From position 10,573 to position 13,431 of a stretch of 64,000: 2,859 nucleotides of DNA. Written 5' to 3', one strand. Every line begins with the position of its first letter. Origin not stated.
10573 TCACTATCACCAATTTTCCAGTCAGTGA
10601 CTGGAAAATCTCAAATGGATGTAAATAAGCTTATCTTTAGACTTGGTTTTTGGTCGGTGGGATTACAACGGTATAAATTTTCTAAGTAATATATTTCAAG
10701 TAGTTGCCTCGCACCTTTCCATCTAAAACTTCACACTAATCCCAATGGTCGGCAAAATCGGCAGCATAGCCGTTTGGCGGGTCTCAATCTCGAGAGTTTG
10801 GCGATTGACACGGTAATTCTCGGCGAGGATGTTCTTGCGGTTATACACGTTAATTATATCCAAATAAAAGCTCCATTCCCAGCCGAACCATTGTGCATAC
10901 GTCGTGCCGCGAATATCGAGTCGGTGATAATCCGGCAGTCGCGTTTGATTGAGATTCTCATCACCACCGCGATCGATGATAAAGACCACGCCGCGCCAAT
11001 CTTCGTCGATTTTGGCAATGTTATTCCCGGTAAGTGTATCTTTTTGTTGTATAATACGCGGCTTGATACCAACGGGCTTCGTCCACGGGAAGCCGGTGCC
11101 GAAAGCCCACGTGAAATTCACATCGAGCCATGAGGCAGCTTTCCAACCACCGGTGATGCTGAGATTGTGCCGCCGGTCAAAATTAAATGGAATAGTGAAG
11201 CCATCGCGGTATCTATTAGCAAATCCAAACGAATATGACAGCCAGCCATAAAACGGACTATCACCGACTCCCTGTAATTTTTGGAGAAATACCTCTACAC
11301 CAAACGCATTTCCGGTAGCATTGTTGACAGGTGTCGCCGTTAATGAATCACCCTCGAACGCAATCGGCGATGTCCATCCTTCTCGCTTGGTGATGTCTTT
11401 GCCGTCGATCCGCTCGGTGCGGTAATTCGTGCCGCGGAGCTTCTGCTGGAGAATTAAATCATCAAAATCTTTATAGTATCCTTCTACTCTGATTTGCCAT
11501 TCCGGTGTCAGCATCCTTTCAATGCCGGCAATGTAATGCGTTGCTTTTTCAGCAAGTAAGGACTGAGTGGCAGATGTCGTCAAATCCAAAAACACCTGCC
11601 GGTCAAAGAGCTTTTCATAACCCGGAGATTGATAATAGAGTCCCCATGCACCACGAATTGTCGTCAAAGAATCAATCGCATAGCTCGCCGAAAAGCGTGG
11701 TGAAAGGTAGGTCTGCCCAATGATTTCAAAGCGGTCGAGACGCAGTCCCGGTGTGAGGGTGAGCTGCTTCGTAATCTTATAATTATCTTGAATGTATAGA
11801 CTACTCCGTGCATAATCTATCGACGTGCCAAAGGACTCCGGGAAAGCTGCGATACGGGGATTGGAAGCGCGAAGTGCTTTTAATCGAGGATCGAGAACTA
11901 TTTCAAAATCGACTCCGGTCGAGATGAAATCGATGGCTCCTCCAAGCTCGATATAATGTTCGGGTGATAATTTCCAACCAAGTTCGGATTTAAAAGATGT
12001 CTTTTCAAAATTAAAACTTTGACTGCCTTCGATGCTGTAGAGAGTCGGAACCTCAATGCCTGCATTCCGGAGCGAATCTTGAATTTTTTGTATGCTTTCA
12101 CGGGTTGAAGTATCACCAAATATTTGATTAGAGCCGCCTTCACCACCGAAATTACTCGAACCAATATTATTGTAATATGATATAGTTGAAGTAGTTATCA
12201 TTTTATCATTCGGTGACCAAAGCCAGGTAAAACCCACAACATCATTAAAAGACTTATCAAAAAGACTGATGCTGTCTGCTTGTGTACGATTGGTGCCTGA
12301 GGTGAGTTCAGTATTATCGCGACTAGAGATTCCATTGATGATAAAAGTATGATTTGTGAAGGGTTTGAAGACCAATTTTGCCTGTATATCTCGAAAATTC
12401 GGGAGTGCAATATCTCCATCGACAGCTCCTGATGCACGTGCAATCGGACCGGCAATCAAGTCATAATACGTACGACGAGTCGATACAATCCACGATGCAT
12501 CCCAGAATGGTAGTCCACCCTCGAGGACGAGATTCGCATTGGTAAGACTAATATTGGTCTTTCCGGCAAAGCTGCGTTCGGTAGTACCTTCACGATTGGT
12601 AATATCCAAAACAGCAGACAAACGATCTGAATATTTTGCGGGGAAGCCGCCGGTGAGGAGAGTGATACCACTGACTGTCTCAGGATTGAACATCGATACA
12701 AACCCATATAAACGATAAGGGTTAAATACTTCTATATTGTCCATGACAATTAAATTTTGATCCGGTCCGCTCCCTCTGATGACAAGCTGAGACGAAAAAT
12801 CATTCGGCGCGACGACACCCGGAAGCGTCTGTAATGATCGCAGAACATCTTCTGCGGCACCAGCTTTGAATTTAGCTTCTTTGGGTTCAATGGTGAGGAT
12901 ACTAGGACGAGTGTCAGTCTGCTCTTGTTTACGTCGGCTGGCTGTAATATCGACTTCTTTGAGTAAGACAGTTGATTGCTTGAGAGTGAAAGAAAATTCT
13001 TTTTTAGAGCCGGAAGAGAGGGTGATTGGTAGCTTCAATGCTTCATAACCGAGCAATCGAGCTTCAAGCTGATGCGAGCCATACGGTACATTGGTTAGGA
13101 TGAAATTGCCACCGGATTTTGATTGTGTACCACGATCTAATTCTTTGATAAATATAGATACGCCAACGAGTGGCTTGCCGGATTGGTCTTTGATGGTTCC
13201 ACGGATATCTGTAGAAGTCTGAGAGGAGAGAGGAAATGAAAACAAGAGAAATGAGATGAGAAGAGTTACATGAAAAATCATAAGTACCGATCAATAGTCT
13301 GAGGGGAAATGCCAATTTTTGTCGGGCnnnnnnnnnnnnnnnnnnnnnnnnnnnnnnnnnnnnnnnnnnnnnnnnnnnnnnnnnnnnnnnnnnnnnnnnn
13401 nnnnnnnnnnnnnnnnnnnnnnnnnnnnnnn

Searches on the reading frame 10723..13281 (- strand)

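Call 69: search_protein_families(library=pfam, proteins=[window:10723-13281:-], max_evalue=0.001)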
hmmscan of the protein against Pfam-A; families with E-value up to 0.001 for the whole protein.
window:10723-13281:- (852 aa): 5 families
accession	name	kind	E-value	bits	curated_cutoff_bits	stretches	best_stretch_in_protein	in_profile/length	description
PF00593.30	TonB_dep_Rec_b-barrel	-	2.4e-23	84.2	27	1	328-812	44-436/436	TonB dependent receptor-like, beta-barrel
PF13715.12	CarbopepD_reg_2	-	6.3e-18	65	32.2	1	26-110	1-86/88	CarboxypepD_reg-like domain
PF13620.12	CarboxypepD_reg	-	1.6e-13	51.2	32.3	1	26-101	2-82/82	Carboxypeptidase regulatory-like domain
PF07715.20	Plug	-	3.3e-10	40.8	23.9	1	137-219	16-101/107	TonB-dependent Receptor Plug Domain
PF25183.1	OMP_b-brl_4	-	7e-08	31.8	30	0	490-519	365-394/838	Outer membrane beta barrel domain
